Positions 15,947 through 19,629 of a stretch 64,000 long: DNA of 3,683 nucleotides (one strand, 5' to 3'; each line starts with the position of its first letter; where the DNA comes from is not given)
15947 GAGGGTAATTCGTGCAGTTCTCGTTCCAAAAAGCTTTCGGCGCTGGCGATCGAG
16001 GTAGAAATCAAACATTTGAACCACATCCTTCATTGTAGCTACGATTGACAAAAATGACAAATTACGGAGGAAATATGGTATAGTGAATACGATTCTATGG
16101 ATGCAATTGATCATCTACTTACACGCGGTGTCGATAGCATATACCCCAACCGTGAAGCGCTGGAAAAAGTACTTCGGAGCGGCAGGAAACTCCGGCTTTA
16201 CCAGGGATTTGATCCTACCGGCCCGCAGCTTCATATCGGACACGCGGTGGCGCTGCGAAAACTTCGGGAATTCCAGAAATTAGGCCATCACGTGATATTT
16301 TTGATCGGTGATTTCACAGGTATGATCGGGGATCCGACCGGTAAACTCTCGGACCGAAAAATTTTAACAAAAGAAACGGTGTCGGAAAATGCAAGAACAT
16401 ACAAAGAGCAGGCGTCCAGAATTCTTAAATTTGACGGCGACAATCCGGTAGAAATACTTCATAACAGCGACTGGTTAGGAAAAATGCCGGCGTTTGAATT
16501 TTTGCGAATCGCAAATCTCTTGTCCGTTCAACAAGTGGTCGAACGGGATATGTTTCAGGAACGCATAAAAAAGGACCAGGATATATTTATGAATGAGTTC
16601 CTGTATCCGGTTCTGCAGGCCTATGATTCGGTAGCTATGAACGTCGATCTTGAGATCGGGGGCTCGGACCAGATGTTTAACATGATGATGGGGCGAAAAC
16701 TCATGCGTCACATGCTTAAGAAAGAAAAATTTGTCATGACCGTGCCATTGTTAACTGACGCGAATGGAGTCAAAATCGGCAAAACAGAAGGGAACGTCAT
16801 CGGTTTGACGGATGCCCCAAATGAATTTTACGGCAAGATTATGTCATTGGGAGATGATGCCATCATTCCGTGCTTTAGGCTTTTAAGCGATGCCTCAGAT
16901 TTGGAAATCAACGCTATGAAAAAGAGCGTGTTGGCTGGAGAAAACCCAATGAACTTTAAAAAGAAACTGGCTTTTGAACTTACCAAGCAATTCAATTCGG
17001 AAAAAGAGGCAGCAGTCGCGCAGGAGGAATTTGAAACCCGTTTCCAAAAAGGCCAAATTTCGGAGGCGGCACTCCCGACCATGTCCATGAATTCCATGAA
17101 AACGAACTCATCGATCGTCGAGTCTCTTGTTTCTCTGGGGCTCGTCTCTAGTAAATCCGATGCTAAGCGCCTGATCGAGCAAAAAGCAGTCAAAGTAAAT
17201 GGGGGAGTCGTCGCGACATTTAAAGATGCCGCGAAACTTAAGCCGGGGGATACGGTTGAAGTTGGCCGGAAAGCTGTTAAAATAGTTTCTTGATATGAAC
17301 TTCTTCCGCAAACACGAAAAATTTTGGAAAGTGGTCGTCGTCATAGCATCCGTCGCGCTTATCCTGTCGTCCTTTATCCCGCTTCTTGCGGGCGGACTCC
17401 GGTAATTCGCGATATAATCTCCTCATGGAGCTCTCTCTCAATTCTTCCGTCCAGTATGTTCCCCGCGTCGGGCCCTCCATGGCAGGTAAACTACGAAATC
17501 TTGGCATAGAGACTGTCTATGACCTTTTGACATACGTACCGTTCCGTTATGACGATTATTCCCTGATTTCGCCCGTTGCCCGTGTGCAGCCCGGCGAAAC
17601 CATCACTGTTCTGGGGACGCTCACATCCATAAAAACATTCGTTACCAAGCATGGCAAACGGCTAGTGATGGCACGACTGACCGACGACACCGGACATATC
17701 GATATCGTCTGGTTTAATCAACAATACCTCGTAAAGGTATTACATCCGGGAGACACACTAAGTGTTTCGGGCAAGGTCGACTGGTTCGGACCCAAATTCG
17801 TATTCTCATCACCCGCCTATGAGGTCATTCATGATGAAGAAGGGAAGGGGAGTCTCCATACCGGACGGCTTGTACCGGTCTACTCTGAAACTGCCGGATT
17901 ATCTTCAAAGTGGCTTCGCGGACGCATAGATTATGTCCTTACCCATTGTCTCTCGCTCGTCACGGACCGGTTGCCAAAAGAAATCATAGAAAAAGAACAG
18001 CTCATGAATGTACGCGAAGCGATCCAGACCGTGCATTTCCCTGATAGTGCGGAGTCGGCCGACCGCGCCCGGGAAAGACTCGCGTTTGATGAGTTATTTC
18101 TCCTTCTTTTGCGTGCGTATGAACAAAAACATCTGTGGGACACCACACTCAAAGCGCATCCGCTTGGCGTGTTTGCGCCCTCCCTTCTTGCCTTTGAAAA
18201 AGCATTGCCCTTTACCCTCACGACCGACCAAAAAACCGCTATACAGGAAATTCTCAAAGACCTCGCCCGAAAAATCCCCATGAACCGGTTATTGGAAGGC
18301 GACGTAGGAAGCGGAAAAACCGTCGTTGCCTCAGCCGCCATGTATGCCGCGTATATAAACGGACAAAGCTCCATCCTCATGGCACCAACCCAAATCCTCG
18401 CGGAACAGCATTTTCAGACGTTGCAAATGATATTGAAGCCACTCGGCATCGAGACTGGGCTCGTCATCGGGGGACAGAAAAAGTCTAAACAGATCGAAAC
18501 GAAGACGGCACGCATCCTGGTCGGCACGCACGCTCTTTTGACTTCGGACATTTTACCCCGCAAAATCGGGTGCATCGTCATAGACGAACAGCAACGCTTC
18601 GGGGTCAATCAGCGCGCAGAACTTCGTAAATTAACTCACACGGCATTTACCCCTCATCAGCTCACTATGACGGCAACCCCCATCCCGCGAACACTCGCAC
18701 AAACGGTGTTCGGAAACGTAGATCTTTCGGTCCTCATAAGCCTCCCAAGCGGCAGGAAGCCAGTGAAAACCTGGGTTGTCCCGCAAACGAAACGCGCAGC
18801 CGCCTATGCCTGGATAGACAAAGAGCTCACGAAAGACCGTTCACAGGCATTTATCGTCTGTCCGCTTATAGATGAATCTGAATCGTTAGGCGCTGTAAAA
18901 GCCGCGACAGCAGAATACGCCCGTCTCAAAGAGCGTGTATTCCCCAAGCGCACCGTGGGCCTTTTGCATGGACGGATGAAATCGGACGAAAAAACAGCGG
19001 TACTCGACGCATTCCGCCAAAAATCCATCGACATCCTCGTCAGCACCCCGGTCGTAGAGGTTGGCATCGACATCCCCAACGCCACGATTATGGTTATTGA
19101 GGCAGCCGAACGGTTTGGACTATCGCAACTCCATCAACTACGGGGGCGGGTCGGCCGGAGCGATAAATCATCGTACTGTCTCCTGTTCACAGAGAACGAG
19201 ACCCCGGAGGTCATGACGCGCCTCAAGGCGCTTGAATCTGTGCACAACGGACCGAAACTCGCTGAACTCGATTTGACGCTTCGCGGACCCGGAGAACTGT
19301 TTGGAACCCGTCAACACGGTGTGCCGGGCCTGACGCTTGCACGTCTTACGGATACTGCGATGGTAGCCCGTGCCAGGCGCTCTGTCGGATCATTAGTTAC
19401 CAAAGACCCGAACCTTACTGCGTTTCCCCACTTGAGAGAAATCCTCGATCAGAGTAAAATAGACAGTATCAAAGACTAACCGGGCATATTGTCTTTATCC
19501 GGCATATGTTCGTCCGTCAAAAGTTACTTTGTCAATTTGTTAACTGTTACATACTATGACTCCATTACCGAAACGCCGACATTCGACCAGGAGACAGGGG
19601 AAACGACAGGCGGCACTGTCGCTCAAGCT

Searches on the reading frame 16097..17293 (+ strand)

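Call 43: search_protein_families(library=pfam, proteins=[window:16097-17293:+], max_evalue=0.001)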
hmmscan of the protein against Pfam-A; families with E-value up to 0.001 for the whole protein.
window:16097-17293:+ (398 aa): 5 families
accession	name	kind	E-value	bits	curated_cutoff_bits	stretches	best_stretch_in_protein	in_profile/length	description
PF00579.31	tRNA-synt_1b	-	3.4e-73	247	21.1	1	29-317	3-292/292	tRNA synthetases class I (W and Y)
PF01479.30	S4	-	4.6e-07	29.9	22.8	1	344-372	7-35/48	S4 domain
PF22421.1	SYY_C-terminal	-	1.4e-06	28.5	27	1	326-372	9-53/83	Tyrosine--tRNA ligase SYY-like C-terminal domain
PF13275.11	S4_2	-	4.5e-05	23.7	24.6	1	347-396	17-64/65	S4 domain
PF16714.10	TyrRSs_C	-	0.00032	20.9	30.6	1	333-369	16-52/120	Tyrosyl-tRNA synthetase C-terminal domain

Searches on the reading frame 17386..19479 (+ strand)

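Call 10: search_protein_families(library=pfam, proteins=[window:17386-19479:+], max_evalue=0.00001)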
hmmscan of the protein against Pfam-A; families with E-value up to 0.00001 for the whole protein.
window:17386-19479:+ (697 aa): 7 families
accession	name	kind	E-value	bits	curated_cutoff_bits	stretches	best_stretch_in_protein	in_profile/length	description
PF00270.35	DEAD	-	1.1e-23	84.3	26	1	279-438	1-165/167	DEAD/DEAH box helicase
PF17191.10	RecG_wedge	-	2.3e-22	79.7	23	1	22-181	2-155/162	RecG wedge domain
PF00271.37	Helicase_C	-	1.7e-18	67.3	23.5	1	476-592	5-109/110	Helicase conserved C-terminal domain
PF04851.21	ResIII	-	2.2e-13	50.9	22.5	1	277-432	3-162/164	Type III restriction enzyme, res subunit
PF01336.31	tRNA_anti-codon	-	1.8e-09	37.8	27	1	73-150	1-70/75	OB-fold nucleic acid binding domain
PF22590.2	Cas3-like_C_2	-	1.1e-07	32.5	27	1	503-593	11-105/106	CRISPR-associated nuclease/helicase Cas3, C-terminal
PF19833.4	RecG_dom3_C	-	8.5e-06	26.2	26.8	0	621-678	3-62/87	ATP-dependent DNA helicase RecG, domain 3, C-terminal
